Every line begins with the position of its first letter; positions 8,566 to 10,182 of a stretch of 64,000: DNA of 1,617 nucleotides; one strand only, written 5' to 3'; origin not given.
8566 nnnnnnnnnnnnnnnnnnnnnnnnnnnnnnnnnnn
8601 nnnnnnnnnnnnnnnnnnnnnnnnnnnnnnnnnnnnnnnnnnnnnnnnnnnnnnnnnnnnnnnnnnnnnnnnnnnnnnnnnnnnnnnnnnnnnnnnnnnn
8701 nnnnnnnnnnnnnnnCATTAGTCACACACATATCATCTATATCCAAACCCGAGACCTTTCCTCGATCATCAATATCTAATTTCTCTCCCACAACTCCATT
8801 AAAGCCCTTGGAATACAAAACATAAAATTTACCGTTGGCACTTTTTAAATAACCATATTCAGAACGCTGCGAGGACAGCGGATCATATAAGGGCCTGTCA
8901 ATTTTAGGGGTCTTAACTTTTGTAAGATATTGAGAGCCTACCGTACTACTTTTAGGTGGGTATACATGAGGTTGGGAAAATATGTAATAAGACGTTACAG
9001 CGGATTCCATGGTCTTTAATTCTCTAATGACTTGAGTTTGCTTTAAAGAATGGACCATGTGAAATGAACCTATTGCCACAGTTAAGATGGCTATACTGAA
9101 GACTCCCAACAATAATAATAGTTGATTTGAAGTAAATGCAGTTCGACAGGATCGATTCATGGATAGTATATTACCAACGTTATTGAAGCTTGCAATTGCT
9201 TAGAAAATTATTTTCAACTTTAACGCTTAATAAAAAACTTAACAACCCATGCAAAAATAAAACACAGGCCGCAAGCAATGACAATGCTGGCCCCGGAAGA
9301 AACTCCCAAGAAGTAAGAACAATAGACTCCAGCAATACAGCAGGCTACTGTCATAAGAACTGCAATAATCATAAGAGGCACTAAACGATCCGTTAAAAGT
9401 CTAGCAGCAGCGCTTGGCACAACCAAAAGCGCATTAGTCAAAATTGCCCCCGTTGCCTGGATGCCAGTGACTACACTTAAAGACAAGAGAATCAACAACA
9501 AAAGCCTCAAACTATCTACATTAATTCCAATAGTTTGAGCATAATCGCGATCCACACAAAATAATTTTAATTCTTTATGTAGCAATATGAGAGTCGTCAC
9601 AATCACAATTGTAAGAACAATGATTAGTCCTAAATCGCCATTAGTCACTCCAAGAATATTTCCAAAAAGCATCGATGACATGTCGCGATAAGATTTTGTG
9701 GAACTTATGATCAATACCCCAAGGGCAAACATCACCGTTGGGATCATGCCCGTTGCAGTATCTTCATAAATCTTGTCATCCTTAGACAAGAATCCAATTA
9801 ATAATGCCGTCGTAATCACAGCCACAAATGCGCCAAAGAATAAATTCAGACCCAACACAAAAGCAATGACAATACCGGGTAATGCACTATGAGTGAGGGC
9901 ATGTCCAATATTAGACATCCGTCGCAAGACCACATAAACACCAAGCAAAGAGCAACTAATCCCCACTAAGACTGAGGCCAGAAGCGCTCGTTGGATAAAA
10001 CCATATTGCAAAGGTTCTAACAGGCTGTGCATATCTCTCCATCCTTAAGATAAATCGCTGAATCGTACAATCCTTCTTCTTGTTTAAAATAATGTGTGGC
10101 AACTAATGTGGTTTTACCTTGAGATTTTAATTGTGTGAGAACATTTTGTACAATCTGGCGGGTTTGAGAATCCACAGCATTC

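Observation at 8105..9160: Secreted protein built of tandem NNCGxC cysteine-knot repeats, sharing its module with the pilin-like protein C-terminus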

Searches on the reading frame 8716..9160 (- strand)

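Call 8: search_protein_families(library=pfam, proteins=[window:8725-9160:-], max_evalue=0.1)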
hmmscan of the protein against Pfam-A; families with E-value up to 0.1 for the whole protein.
window:8725-9160:- (145 aa): 0 families

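Call 21: search_protein_representatives(alignment_id=A2)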
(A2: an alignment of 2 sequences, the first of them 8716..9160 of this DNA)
Query: 2 sequences, 150 profile positions. Proteins with E-value up to 0.001 (for the whole library): 142; up to 1e-10: 47; up to 1e-30: 3. The best 142 are listed.
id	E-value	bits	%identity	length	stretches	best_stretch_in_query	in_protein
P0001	5.2e-84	296.3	-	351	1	1-150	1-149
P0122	7.4e-31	123.7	-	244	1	21-150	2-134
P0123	7.5e-31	123.7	-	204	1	3-150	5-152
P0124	1.8e-26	109.5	-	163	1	10-150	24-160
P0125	9.8e-22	94.1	-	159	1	51-150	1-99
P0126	3.7e-21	92.2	-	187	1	34-150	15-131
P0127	1.3e-20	90.5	-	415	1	6-150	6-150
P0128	1.8e-20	90.0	-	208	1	4-150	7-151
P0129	3.0e-20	89.3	-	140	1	12-123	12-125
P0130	4.0e-20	88.9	-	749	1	11-150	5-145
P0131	7.7e-20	88.0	-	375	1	11-148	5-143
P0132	8.5e-19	84.6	-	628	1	6-150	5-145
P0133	3.9e-18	82.4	-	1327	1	11-150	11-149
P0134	6.0e-18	81.8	-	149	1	12-150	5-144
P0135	8.2e-18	81.4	-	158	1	5-150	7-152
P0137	2.1e-16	76.8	-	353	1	6-122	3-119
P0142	1.0e-15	74.5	-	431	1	15-150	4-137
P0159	3.1e-12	63.2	-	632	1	6-150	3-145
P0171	2.1e-10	57.3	-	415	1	7-122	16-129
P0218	2.3e-06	44.2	-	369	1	5-150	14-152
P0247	1.0e-04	38.9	-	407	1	9-126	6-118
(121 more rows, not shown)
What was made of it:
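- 8705..9061 (-): Globular part of the pilin / GspG-like pseudopilin module, residues 34-152. It ends in the family motif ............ The profile search found 142 relatives (call 21).
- On Type IV pilin / pseudopilin (class III signal peptide proteins): Sequence homology to the family is strong (call 21).
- Tried and rejected: This was a wasted search, because the exhaustive search (call 21) had already found the family.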

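Call 28: search_protein_families(library=pfam, alignment_id=A3, max_evalue=0.01)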
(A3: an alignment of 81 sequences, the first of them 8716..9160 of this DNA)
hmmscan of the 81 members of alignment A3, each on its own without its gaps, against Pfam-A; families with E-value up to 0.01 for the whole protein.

A. member 1, window:8716-9160:- (148 aa): 0 families

B. families by the number of members that match (of 81 scanned): 6 families
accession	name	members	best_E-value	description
PF07963.17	N_methyl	69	6.1e-11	Prokaryotic N-terminal methylation motif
PF08334.16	T2SSG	52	4.4e-09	Type II secretion system (T2SS), protein G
PF16732.10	ComP_DUS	2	0.00012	Type IV minor pilin ComP, DNA uptake sequence receptor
PF07843.16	DUF1634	1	0.00086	Protein of unknown function (DUF1634)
PF11773.13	ComGE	1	0.0017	Competence system putative prepilin ComGE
PF22434.1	PilW_C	1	0.007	PilW, C-terminal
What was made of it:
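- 8705..9061 (-): Of 81 relatives scanned, 69 hit N_methyl and 52 hit T2SSG (call 28).
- On Type IV pilin / pseudopilin (class III signal peptide proteins): Its homologues do hit: 69 and 52 of 81 (call 28).
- Of 81 scanned, 69 hit N_methyl and 52 hit T2SSG (call 28).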

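Call 29: search_solved_structures(query=A3, max_evalue=1, show_alignments=2)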
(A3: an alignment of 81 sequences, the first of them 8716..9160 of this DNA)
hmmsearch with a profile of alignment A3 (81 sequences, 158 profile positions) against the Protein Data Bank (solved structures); distinct sequences matched with E-value up to 1: 36.
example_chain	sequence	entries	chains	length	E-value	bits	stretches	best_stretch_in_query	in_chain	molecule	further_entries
9egp_A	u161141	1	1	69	7.5e-18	68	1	2-65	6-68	Geopilin domain 1 protein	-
7tgg_A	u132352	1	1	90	1.5e-17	67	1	2-67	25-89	Geopilin domain 1 protein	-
2m7g_A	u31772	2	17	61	3e-15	59.6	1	7-67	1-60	Geopilin domain 1 protein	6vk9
5wda_A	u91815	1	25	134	1.7e-13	53.8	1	7-123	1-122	General secretion pathway protein G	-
8pfb_G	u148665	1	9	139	1.1e-12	51.3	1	7-69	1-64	Type IV pilin PilE1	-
8tj2_C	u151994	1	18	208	1.6e-12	50.7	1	7-66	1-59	Type IV major pilin protein PilA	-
2hi2_A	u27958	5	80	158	1.9e-09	40.7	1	7-70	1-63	Fimbrial protein | PilA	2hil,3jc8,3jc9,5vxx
5kua_A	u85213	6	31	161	2e-09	40.6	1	7-71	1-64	pilin | Neisseria meningitidis PilE variant SB-GATDH | Neisseria meningitidis PilE, SB-DATDH variant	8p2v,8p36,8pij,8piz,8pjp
1ay2_A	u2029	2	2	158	2.4e-09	40.4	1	7-70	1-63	TYPE 4 PILIN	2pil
8p3b_A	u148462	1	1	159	2.5e-09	40.3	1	7-71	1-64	Fimbrial protein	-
8tob_GA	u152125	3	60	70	4.1e-08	36.4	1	8-59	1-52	Fimbrial protein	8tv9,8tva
8uhf_A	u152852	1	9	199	5.5e-08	36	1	8-131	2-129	Toxin co-regulated pilin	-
8qqj_J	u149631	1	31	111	7.9e-08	35.5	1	7-52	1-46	Type IV narrow pilus major component PilA5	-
6xxe_A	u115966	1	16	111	8.7e-08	35.3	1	7-52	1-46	Uncharacterized protein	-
6xxd_A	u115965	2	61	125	2.5e-07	33.8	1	7-76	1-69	PilA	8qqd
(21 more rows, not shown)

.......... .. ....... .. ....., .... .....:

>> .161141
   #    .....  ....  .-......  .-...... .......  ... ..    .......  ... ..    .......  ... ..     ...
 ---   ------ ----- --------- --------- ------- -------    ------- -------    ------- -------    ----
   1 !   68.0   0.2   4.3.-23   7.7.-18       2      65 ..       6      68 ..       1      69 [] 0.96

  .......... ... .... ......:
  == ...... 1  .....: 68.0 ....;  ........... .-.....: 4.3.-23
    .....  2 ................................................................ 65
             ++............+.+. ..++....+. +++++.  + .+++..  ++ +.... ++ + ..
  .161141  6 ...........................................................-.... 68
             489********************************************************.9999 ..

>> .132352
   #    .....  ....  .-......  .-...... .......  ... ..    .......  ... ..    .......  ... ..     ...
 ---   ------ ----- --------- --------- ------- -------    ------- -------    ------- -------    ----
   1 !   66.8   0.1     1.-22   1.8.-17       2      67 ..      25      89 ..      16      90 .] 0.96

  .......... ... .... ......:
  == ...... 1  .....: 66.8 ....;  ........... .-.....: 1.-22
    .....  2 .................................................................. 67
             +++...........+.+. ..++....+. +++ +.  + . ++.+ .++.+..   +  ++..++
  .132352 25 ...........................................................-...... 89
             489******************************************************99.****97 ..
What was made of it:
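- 8705..9061 (-): The family profile hits GspG and pilin structures in the PDB (call 29).
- The family profile hits GspG, geopilin and PilA structures (call 29).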

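Call 49: find_encoding_contigs(protein=P0128, flank=8000, max_places=2)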
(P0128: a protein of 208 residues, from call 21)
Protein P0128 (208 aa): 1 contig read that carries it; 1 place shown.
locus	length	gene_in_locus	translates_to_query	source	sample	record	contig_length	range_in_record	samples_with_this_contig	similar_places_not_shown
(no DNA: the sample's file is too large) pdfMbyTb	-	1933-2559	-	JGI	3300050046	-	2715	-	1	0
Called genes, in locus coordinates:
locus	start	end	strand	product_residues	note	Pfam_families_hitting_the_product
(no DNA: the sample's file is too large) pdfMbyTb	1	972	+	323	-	PF00270:DEAD, PF00271:Helicase_C, PF03880:DbpA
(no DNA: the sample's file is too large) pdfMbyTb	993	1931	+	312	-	PF00076:RRM_1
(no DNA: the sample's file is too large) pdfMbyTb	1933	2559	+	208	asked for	-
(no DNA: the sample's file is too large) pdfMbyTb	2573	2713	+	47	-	?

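Call 50: find_encoding_contigs(protein=P0132, flank=8000, max_places=2)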
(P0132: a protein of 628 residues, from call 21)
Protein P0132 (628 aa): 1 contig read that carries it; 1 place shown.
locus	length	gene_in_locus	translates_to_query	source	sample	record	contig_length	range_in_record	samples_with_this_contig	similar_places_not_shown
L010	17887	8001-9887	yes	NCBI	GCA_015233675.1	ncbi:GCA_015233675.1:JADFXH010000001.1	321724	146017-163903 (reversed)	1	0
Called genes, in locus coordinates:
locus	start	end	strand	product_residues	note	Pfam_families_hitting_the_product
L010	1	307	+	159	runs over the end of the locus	PF00149:Metallophos (weak), PF12850:Metallophos_2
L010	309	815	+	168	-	PF11969:DcpS_C, PF01230:HIT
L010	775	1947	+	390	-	PF01966:HD, PF13286:HD_assoc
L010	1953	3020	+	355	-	PF13487:HD_5, PF01966:HD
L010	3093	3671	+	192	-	PF05036:SPOR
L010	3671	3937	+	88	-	-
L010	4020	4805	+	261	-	PF08239:SH3_3, PF06347:SH3_4, PF08239:SH3_3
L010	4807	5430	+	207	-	PF02163:Peptidase_M50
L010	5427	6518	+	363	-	PF00465:Fe-ADH, PF13685:Fe-ADH_2, PF01761:DHQ_synthase, PF24621:DHQS_C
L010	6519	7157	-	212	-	-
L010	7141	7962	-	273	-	PF01637:ATPase_2 (faint), PF13191:AAA_16, PF13245:AAA_19 (weak), PF09848:SLFN-g3_helicase (weak), PF13173:AAA_14 (weak), PF13401:AAA_22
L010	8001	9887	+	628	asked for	-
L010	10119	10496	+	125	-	-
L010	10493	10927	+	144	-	-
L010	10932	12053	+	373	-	PF13385:Laminin_G_3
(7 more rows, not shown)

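Call 52: search_protein_families(library=pfam, proteins=[P0127, P0130, P0132, P0133, P0137, P0142, P0171, P0218, P0247, P0159], max_evalue=0.001)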
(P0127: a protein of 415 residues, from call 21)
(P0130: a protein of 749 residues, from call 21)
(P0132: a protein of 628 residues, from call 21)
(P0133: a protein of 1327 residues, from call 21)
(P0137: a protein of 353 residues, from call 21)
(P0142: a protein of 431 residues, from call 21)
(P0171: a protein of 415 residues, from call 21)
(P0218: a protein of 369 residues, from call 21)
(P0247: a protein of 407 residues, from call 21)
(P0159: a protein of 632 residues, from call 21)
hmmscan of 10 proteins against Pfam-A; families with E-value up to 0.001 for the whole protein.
P0127 (415 aa): 1 family
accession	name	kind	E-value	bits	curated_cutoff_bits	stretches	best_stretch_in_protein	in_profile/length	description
PF07963.17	N_methyl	-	4.5e-06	26.4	21.2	1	8-31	3-26/27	Prokaryotic N-terminal methylation motif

P0130 (749 aa): 6 families
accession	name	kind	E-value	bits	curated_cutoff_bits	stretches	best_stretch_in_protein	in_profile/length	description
PF00041.27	fn3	-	2.4e-44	149.9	25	6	253-327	11-82/84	Fibronectin type III domain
PF25059.1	FN3_DSCAM-DSCAML_C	-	3.2e-12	47.1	39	0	289-334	40-85/89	DSCAM/DSCAML C-terminal Fn3-like domain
PF16656.11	Pur_ac_phosph_N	-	1.7e-11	45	30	0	251-319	7-85/93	Purple acid Phosphatase, N-terminal domain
PF21466.3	GH101_dom-5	-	3.4e-05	24.1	27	0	553-580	40-67/145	Endo-alpha-N-acetylgalactosaminidase, domain 5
PF10741.14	T2SSM_b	-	9.6e-05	22.7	21.7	0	413-486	10-79/111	Type II secretion system (T2SS), protein M subtype b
PF24421.1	Ig_J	-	0.00013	22.5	29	0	377-412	60-94/104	Tip attachment protein J, Ig-like domain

P0132 (628 aa): 0 families

P0133 (1327 aa): 4 families
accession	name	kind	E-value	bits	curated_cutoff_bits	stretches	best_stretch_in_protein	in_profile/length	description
PF00041.27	fn3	-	2.8e-57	191.3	25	5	296-376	2-82/84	Fibronectin type III domain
PF25059.1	FN3_DSCAM-DSCAML_C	-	6e-17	62.2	39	0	1006-1037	43-74/89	DSCAM/DSCAML C-terminal Fn3-like domain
PF05203.21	Hom_end_hint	-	2.8e-07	31.2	32.1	1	712-762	1-48/228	Hom_end-associated Hint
PF16656.11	Pur_ac_phosph_N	-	4.4e-07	30.8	30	0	304-365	8-83/93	Purple acid Phosphatase, N-terminal domain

P0137 (353 aa): 4 families
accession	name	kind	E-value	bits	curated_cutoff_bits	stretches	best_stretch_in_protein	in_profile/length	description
PF04885.19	Stig1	-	9.8e-07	29.6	24.1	1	155-197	41-83/85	Stigma-specific STIG1-like protein family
PF23106.1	EGF_Teneurin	-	0.00022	21.6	24.3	1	208-234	4-29/30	Teneurin-like EGF domain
PF08334.16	T2SSG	-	0.00066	20.2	21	0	33-126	6-98/108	Type II secretion system (T2SS), protein G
PF07974.19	EGF_2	-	0.00076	20.2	22.1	1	207-232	6-32/32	EGF-like domain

P0142 (431 aa): 1 family
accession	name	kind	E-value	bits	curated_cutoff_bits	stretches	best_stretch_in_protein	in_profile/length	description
PF04885.19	Stig1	-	2.3e-05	25.2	24.1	1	147-192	38-83/85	Stigma-specific STIG1-like protein family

P0171 (415 aa): 2 families
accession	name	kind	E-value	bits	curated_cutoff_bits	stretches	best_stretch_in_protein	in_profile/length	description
PF08334.16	T2SSG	-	8e-06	26.3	21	1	42-128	3-92/108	Type II secretion system (T2SS), protein G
PF04885.19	Stig1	-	0.00079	20.3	24.1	1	166-207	42-83/85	Stigma-specific STIG1-like protein family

P0218 (369 aa): 1 family
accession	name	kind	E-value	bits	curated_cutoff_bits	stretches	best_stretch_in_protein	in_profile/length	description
PF07963.17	N_methyl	-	0.00052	19.9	21.2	1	19-41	5-27/27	Prokaryotic N-terminal methylation motif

P0247 (407 aa): 1 family
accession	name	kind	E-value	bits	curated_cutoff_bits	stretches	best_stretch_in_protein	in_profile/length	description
PF04885.19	Stig1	-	1.8e-07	32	24.1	1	224-287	18-83/85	Stigma-specific STIG1-like protein family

P0159 (632 aa): 6 families
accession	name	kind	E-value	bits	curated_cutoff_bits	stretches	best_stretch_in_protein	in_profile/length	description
PF00041.27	fn3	-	1.8e-23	83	25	3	161-242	2-81/84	Fibronectin type III domain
PF24489.1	Ig_J_second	-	7.2e-08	32.9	27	0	194-237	40-85/105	Tip attachment protein J second Ig-like domain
PF25788.1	Ig_Rha78A_N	-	1.2e-07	32.4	27.4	0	574-601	67-94/105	Rha78A-like, N-terminal immunoglobulin domain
PF10179.15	NDNF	-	2e-05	25.1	27.3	0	476-512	86-121/127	Neuron-derived neurotrophic factor, first Fn(III) domain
PF10775.14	ATP_sub_h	-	5.7e-05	23.5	25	0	505-536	30-61/69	ATP synthase complex subunit h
PF24384.1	Ig_TMM62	-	0.00015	21.9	27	0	399-421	96-118/128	TMEM62 Ig-like domain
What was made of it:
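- Others carry fn3 repeats (call 52).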

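Call 66: find_homologous_proteins(query=A2, max_evalue=0.00001)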
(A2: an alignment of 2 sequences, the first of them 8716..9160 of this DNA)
Query A2 (2 sequences): 151 candidates shared short words with the query, none scored E <= 0.00001.
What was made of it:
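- Tried and rejected: A second word-indexed search with the N-domain alignment returned nothing (call 66).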

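Call 69: search_protein_families(library=ncbifam, proteins=[window:8716-9160:-, P0134, P0123], max_evalue=0.01)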
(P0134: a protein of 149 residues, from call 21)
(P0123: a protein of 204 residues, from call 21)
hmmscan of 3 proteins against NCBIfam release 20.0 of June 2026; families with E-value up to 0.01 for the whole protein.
window:8716-9160:- (148 aa): 0 families

P0134 (149 aa): 8 families
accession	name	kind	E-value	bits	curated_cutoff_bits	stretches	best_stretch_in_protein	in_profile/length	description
TIGR01710.1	typeII_sec_gspG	equivalog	6.9e-12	45.5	88.85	1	3-120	1-120/134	type II secretion system major pseudopilin GspG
NF041013.1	T4P_ComGE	equivalog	1.4e-05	25.1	49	1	3-54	4-56/83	competence type IV pilus minor pilin ComGE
NF040999.1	pilin_ComGC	equivalog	2.1e-05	24.6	75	1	3-56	2-55/84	competence type IV pilus major pilin ComGC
NF041775.1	typeIV_PilA_Myxo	equivalog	3.9e-05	23.7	400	1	3-57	11-65/214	type IV pilin protein PilA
TIGR01708.2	typeII_sec_gspH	equivalog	0.00019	21.5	80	1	3-59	2-55/169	type II secretion system minor pseudopilin GspH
TIGR02532.1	IV_pilin_GFxxxE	domain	0.00042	20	16.3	1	2-23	1-22/24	prepilin-type N-terminal cleavage/methylation domain-containing protein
NF040982.1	ComGD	equivalog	0.0065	16.9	70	1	3-46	2-45/139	competence type IV pilus minor pilin ComGD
NF007862.0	PRK10574.1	equivalog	0.0089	16.2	138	0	2-31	4-33/145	prepilin peptidase-dependent pilin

P0123 (204 aa): 8 families
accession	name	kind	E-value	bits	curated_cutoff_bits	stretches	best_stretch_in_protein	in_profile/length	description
TIGR01710.1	typeII_sec_gspG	equivalog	1.5e-09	38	88.85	1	10-127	2-120/134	type II secretion system major pseudopilin GspG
NF007862.0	PRK10574.1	equivalog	2.2e-05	24.6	138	1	8-58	4-54/145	prepilin peptidase-dependent pilin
NF041775.1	typeIV_PilA_Myxo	equivalog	0.00018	21.5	400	1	8-62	10-64/214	type IV pilin protein PilA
NF041013.1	T4P_ComGE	equivalog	0.00037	20.6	49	1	7-60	2-56/83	competence type IV pilus minor pilin ComGE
NF040999.1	pilin_ComGC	equivalog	0.0011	19.1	75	1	9-60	2-53/84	competence type IV pilus major pilin ComGC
NF041328.1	C_rich_MXAN6577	subfamily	0.0016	18.4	100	1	148-202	48-101/145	MXAN_6577-like cysteine-rich protein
TIGR02532.1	IV_pilin_GFxxxE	domain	0.0041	16.9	16.3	1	9-30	2-23/24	prepilin-type N-terminal cleavage/methylation domain-containing protein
NF007800.0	PRK10506.1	equivalog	0.0092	15.8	158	0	6-51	6-51/163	prepilin peptidase-dependent protein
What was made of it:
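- Closest known: Major pseudopilin GspG. Same: The family profile matches GspG sequences over positions 7-123 (call 29), and relatives hit TIGR01710 and PF08334 (calls 28, 69).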

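Call 75: find_encoding_contigs(protein=P0134, flank=8000, max_places=2)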
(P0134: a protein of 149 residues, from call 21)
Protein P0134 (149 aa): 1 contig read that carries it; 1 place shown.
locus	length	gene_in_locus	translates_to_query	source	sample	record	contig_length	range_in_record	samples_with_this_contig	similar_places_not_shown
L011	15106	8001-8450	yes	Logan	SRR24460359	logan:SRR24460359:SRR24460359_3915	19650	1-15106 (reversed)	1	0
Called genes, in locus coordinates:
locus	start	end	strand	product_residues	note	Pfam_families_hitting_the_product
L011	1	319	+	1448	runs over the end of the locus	-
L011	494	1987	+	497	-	PF00672:HAMP (weak), PF00015:MCPsignal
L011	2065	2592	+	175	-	-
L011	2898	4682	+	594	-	PF07660:STN (weak), PF03958:Secretin_N, PF00263:Secretin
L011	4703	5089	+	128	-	PF00072:Response_reg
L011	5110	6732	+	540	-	PF05157:MshEN, PF00437:T2SSE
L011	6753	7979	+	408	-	PF28597:T2SSF_N, PF00482:T2SSF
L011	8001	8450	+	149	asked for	-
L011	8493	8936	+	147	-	-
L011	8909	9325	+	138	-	-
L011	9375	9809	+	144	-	-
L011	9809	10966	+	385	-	PF13385:Laminin_G_3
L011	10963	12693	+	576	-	PF06723:MreB_Mbl (faint), PF11104:PilM_2, PF14450:FtsA (weak)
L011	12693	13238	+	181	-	-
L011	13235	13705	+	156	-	-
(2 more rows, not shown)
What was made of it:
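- Closest known: Major pseudopilin GspG. Same: Relative P0134 occupies the 'G' slot after the E and F genes (call 75).
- Genomic context of relatives: P0134 occupies the pseudopilin slot of a secretin-T2SSE-T2SSF operon (call 75).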

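Call 76: find_encoding_contigs(protein=P0123, flank=8000, max_places=2)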
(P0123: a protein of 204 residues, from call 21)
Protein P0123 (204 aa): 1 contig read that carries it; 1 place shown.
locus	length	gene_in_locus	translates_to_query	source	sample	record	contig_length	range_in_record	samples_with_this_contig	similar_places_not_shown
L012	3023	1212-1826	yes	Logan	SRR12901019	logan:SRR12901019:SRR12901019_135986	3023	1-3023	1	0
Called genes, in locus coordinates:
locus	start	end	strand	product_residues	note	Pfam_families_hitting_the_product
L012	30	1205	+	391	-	PF01168:Ala_racemase_N, PF00842:Ala_racemase_C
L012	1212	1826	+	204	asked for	-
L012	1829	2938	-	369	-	PF03739:LptF_LptG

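Call 77: find_encoding_contigs(protein=P0247, flank=8000, max_places=2)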
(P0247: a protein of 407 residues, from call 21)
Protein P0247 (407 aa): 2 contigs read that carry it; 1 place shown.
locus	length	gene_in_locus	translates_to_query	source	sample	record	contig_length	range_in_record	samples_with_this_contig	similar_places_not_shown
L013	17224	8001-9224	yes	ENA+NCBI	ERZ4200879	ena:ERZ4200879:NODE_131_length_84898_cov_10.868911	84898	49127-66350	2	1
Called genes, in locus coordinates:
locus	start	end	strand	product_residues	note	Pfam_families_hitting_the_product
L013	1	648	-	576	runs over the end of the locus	PF02518:HATPase_c, PF13589:HATPase_c_3, PF01119:DNA_mis_repair, PF08676:MutL_C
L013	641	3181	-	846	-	PF01624:MutS_I, PF05188:MutS_II, PF05192:MutS_III, PF05190:MutS_IV, PF00488:MutS_V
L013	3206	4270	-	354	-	PF02156:Glyco_hydro_26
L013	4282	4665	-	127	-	PF01850:PIN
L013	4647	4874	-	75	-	PF02604:PhdYeFM_antitox (weak)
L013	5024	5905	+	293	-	-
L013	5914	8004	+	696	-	-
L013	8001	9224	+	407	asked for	PF04885:Stig1 (faint)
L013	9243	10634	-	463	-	PF10396:TrmE_N, PF00350:Dynamin_N (faint), PF12631:MnmE_helical, PF00009:GTP_EFTU (faint), PF01926:MMR_HSR1, PF02421:FeoB_N, PF03193:RsgA_GTPase (faint), PF04548:AIG1 (weak)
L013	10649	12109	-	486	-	-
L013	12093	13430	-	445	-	PF08245:Mur_ligase_M (weak), PF02875:Mur_ligase_C, PF27239:FOL3_C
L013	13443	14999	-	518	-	PF02142:MGS, PF01808:AICARFT_IMPCHas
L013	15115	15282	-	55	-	PF01165:Ribosomal_S21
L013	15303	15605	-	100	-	PF00543:P-II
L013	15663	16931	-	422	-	PF01566:Nramp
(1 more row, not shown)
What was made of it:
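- On Type IV pilin / pseudopilin (class III signal peptide proteins): Relatives P0123 and P0247 are orphans (calls 76, 77).
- Other Stig1-bearing family members are also orphans (P0123, P0247; calls 76, 77).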

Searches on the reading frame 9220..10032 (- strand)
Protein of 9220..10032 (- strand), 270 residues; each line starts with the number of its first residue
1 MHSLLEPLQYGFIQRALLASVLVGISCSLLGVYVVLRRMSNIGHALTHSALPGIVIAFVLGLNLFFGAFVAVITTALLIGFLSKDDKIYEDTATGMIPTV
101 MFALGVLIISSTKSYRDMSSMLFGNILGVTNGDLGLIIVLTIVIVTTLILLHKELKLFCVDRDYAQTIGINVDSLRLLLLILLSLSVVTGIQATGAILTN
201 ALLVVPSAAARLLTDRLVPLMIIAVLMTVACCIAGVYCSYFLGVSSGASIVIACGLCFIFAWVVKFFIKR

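Call 8: search_protein_families(library=pfam, proteins=[window:9220-10032:-], max_evalue=0.1)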
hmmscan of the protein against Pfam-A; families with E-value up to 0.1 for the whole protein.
window:9220-10032:- (270 aa): 3 families
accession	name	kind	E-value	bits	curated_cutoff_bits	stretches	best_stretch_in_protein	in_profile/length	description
PF00950.22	ABC-3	-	1.4e-73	248.1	20.1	1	9-264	1-257/258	ABC 3 transport family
PF01032.23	FecCD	-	3.2e-09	36.7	26.5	1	59-263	101-308/311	FecCD transport family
PF19483.4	DUF6019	-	0.012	16.1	23.6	1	242-266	5-29/63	Family of unknown function (DUF6019)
